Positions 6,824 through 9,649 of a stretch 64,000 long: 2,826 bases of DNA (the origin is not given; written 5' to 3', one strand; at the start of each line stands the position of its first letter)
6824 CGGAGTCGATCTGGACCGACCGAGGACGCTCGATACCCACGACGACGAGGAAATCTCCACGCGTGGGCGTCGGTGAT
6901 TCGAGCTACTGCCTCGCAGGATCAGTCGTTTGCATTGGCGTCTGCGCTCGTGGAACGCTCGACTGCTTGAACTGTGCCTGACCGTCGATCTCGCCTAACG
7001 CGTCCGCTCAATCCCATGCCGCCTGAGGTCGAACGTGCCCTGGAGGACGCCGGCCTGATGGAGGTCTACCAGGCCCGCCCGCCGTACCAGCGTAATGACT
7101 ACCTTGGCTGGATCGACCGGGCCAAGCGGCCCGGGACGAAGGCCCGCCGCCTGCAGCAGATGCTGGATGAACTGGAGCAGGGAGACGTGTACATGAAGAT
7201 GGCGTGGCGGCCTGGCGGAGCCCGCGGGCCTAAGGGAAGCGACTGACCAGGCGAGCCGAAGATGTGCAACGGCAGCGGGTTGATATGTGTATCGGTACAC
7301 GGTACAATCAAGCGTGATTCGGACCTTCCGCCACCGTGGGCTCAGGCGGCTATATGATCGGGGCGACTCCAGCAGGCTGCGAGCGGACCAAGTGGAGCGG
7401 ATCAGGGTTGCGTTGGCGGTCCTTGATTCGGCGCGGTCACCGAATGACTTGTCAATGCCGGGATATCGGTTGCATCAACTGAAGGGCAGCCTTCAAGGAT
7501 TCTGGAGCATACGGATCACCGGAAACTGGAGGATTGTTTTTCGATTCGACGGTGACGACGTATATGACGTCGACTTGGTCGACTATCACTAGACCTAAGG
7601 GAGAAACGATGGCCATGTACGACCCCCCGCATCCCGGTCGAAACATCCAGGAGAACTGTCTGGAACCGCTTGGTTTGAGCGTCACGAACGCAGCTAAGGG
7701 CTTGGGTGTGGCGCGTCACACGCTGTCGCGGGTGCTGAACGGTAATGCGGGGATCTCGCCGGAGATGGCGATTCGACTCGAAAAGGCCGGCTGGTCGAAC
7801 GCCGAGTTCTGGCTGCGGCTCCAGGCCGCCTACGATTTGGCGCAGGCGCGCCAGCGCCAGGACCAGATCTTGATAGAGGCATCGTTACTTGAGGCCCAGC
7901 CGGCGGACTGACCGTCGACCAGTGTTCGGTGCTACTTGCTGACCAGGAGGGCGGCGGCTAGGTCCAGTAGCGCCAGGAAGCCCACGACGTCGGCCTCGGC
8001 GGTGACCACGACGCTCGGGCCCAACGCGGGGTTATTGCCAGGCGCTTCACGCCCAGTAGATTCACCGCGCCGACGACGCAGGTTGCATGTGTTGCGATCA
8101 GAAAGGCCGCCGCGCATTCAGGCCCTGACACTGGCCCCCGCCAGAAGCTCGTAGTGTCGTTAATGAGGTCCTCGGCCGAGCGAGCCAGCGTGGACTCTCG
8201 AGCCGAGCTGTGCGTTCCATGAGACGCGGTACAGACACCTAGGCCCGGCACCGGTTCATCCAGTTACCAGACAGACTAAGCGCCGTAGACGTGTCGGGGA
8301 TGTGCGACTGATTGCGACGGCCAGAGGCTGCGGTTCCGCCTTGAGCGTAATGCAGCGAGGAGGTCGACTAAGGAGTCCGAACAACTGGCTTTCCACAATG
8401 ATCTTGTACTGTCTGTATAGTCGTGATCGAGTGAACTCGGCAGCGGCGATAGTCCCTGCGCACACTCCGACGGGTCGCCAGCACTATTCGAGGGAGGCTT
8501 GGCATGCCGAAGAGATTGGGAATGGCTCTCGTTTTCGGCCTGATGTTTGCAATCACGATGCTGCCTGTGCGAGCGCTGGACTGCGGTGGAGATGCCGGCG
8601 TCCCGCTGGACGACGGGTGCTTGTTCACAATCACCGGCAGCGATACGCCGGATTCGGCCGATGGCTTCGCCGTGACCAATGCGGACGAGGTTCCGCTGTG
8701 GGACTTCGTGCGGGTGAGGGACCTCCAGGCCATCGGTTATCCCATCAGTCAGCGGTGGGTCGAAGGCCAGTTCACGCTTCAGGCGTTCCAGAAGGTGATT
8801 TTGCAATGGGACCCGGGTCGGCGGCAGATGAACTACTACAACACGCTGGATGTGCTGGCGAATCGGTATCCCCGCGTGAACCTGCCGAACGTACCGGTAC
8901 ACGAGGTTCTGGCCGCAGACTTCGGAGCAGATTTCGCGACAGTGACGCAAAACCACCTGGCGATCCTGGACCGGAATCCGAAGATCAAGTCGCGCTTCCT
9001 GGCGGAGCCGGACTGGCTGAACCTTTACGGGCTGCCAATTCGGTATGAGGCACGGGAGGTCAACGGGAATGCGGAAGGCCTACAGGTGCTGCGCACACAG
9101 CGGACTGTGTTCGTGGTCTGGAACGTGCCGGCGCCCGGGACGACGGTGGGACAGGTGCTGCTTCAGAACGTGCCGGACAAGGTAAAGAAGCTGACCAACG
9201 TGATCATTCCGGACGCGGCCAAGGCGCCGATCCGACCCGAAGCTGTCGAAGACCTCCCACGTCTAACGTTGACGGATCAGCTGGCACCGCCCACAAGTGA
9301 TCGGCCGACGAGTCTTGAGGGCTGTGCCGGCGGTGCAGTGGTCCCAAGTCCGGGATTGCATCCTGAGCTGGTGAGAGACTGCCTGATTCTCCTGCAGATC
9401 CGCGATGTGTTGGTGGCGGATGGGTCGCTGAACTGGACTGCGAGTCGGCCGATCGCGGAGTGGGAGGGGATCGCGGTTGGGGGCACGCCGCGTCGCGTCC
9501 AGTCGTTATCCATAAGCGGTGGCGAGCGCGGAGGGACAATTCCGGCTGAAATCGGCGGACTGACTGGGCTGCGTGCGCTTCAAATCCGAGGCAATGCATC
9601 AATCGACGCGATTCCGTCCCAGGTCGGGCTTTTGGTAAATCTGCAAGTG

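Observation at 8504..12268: Secreted 1254-aa protein with a duplicated plant-type LRR ectodomain-like module and a chimeric GC profile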

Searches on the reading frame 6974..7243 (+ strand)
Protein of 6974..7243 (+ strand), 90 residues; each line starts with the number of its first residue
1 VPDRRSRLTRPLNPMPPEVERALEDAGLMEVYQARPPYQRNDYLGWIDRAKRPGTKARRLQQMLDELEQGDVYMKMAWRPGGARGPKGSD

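Call 32: search_protein_families(library=pfam, proteins=[window:6974-7243:+], max_evalue=0.001)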
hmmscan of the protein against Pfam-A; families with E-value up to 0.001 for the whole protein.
window:6974-7243:+ (90 aa): 1 family
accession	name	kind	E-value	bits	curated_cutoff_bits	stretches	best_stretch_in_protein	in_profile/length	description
PF13376.11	OmdA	-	9.3e-14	51.6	25.6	1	15-70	4-60/60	Bacteriocin-protection, YdeI or OmpD-Associated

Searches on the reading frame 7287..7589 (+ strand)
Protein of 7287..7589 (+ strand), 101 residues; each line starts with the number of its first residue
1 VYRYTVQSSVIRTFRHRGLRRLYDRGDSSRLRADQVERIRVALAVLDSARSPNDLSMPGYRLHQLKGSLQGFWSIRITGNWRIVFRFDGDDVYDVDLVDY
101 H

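Call 32: search_protein_families(library=pfam, proteins=[window:7287-7589:+], max_evalue=0.001)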
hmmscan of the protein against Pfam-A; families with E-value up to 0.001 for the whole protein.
window:7287-7589:+ (101 aa): 2 families
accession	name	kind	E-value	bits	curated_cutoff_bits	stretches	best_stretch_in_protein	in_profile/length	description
PF05015.19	HigB-like_toxin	-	4.5e-19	69.1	27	1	13-101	2-91/91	RelE-like toxin of type II toxin-antitoxin system HigB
PF06769.20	YoeB_toxin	-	0.00014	22.2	27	1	63-93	42-72/80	YoeB-like toxin of bacterial type II toxin-antitoxin system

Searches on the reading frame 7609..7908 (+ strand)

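Call 32: search_protein_families(library=pfam, proteins=[window:7609-7908:+], max_evalue=0.001)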
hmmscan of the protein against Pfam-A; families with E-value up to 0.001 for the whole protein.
window:7609-7908:+ (100 aa): 2 families
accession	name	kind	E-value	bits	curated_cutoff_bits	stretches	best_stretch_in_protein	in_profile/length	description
PF01381.28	HTH_3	-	1.6e-06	28.5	23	1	17-60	4-47/55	Helix-turn-helix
PF13560.12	HTH_31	-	8.9e-05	23.2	27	1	22-57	14-50/64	Helix-turn-helix domain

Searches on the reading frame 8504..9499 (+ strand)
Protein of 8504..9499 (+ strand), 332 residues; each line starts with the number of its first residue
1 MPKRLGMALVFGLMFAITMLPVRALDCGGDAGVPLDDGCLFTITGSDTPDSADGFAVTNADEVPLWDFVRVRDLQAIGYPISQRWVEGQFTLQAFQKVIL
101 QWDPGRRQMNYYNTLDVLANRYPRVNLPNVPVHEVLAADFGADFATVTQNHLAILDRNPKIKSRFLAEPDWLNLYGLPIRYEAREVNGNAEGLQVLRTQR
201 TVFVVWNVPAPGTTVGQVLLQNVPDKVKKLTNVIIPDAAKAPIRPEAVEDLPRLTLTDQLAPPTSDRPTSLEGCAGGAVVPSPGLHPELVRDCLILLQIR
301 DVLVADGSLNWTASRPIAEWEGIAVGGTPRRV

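Call 8: find_homologous_proteins(query=window:8504-9499:+, max_evalue=0.001)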
Query window:8504-9499:+ (332 aa): 148 proteins with E <= 0.001 among 5323 candidates; the best 120 are listed.
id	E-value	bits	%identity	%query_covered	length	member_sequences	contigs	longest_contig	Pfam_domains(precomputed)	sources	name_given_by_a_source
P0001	7.7e-198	675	89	100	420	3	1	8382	-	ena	-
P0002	7.3e-151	520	90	77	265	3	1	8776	-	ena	-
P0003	1.3e-121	424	79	70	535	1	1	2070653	PF13540.13,PF25390.2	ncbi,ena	-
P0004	2.5e-121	423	74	75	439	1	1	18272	PF13540.13,PF25390.2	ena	-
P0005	5.5e-121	422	60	97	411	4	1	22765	PF23598.2,PF00560.40,PF12799.14,PF13855.13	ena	-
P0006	3.1e-118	413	77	70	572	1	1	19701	PF23598.2,PF00560.40,PF12799.14,PF13855.13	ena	-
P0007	3.6e-118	413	77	71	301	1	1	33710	-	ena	-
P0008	9.1e-118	411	80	67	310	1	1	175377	-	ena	-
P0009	2.0e-117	410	64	91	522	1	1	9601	PF23598.2,PF00560.40,PF12799.14,PF13855.13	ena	-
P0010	2.2e-117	410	72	77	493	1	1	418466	-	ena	-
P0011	6.3e-117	409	75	71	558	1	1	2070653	PF23598.2,PF00560.40,PF12799.14,PF13855.13,PF23211.1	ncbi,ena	-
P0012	2.4e-116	407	77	70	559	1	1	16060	PF23598.2,PF00560.40,PF12799.14,PF13855.13,PF23211.1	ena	-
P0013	1.9e-115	404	59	98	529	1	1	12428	PF23598.2,PF13516.13,PF24758.2,PF00560.40,PF12799.14,PF13855.13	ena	-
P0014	2.2e-115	404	72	73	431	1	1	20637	PF00560.40,PF12799.14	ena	-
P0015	3.0e-115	403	62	91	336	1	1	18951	-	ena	-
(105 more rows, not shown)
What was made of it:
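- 8576..9253 (+): Conserved N-terminal carrier domain, aa 25-250: Cys pair C27/C39 and two G-x-P-centred beta units with a helical insert. Unannotated and weakly LGFP-like. 148 close clusters (call 8).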

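Call 9: search_protein_families(library=pfam, proteins=[window:8504-9499:+], max_evalue=10)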
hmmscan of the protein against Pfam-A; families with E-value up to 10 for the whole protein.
window:8504-9499:+ (332 aa): 0 families

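Call 31: predict_structure(alignment_id=A1)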
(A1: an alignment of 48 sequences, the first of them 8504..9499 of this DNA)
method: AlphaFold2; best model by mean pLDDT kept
length: 332 residues; sequences in the alignment: 48
mean_pLDDT: 53.3   pTM: 0.37
mean pLDDT of the five models: 53.3, 50.3, 49.2, 48.0, 44.5
residues with pLDDT >= 90: 0; 70-90: 70; 50-70: 83; < 50: 179
segments of 3 or more residues with pLDDT < 50: 19-26, 28-30, 32-63, 74-96, 106-113, 116-121, 123-134, 223-245, 247-265, 276-284, 299-318, 321-332
pLDDT, mean of each block of 10 residues (from residue 1): 63 56 41 45 38 42 51 43 39 48 49 49 42 60 76 83 82 63 80 75 78 75 43 34 45 35 47 51 52 54 36 47 39 38
secondary structure, 60 per line:
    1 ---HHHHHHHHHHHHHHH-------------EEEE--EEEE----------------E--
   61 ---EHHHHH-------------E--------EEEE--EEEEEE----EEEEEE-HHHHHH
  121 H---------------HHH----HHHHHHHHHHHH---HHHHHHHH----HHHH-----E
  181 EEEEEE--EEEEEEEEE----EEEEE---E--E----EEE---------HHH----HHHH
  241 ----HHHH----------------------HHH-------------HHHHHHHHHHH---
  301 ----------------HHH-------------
elements in order: H4-18 E32-35 E38-41 H65-69 E92-95 E98-103 E108-113 H115-121 H144-155 H159-166 H171-174 E180-186 E189-197 E202-206 E218-220 H237-240 H245-248 H287-297
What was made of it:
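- Tried and rejected: It was built from 48 close homologues and was poor (pLDDT 53, call 31).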

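Call 37: fold_search(model_id=the predicted structure, library=pdb)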
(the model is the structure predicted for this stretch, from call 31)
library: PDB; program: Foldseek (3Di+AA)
matches with E <= 10: 354; with E <= 0.001: 0
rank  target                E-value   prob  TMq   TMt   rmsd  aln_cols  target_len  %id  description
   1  6s21_B                1.4e-01  0.21  0.09  0.06  13.9        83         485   11  Metabolism of multiple glycosaminoglycans by bacteroides thetaiotaomicron is orchestrated by a versatile core genetic  (released 2020-02-05)
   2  9a77_B                2.3e-01  0.06  0.10  0.13  18.0       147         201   17  Integrative model of GATB-YTPR by crosslinking MS and deep learning (released 2024-09-18)
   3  9qlp_NB               2.3e-01  0.03  0.07  0.13  19.9       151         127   11  NMT1-NAC bound human RNC with full length ARF1 - State 2 (released 2026-02-18)
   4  4nv8_A                2.6e-01  0.10  0.10  0.12  17.7       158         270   11  Crystal Structure of Mesorhizobium Loti Arylamine N-acetyltransferase F42W Mutant (released 2015-01-21)
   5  7om8_Z                2.6e-01  0.08  0.11  0.20  14.3       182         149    9  Beta2 appendage domain of AP2 bound to terminal domains beneath the hub of the 28 triskelia mini clathrin coat complex (released 2021-08-11)
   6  7lbm_j                3.5e-01  0.06  0.10  0.07  18.8       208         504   11  Structure of the human Mediator-bound transcription pre-initiation complex (released 2021-03-24)
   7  7nvr_d                4.0e-01  0.06  0.11  0.09  18.3       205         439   12  Human Mediator with RNA Polymerase II Pre-initiation complex (released 2021-05-05)
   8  2nvn                  6.1e-01  0.06  0.11  0.23  14.3       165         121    8  Crystal structure of a protein with a cupin-like fold and unknown function (YP_400729.1) from Synechococcus SP. PCC 7942 (released 2006-12-12)
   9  9f1d_Cu               6.1e-01  0.02  0.06  0.14  18.6       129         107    9  Mammalian quaternary complex of a translating 80S ribosome, NAC, MetAP1 and NatA/E-HYPK (released 2024-08-21)
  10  9syr_Nb               6.1e-01  0.02  0.06  0.13  21.7       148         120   11  Human quaternary complex of a translating 80S ribosome, NAC, MetAP1 and NatD (released 2025-12-17)
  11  1w6f_C                6.9e-01  0.07  0.10  0.12  18.0       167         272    9  Arylamine N-acetyltransferase from Mycobacterium smegmatis with the anti-tubercular drug isoniazid bound in the active (released 2005-02-23)
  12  9n0z_B                6.9e-01  0.01  0.07  0.06  18.3       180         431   10  PP2A-B55 Holoenzyme with B55i (released 2025-06-18)
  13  2bsz_B                7.3e-01  0.05  0.09  0.11  17.5       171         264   11  Structure of Mesorhizobium loti arylamine N-acetyltransferase 1 (released 2005-05-25)
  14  6w1s_L                7.7e-01  0.05  0.12  0.08  20.4       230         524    9  Atomic model of the mammalian Mediator complex (released 2021-03-10)
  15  8di0_C                8.7e-01  0.14  0.09  0.07   8.1        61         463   16  Bfo2290: Tannerella forsythia chondroitin sulfate A sulfatase (released 2022-08-17)
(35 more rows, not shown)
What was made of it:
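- Tried and rejected: Its fold search gave nothing (call 37).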

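Call 63: find_encoding_contigs(protein=P0001, flank=3000, max_places=3)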
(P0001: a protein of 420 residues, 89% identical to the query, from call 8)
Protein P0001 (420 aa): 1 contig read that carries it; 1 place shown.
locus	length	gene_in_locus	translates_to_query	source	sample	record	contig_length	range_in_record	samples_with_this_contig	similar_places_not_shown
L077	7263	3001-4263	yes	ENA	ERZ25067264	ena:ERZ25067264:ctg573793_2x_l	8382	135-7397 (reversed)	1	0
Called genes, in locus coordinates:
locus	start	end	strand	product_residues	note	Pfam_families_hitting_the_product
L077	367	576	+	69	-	PF13376:OmdA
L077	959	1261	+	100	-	PF01381:HTH_3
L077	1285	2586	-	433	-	PF03448:MgtE_N (faint), PF00571:CBS, PF01769:MgtE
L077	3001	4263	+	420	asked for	-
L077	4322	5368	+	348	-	-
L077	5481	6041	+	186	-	PF00560:LRR_1 (faint), PF13855:LRR_8 (weak), PF23598:LRR_14, PF12799:LRR_4 (faint), PF13855:LRR_8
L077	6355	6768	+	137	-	-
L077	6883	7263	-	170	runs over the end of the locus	?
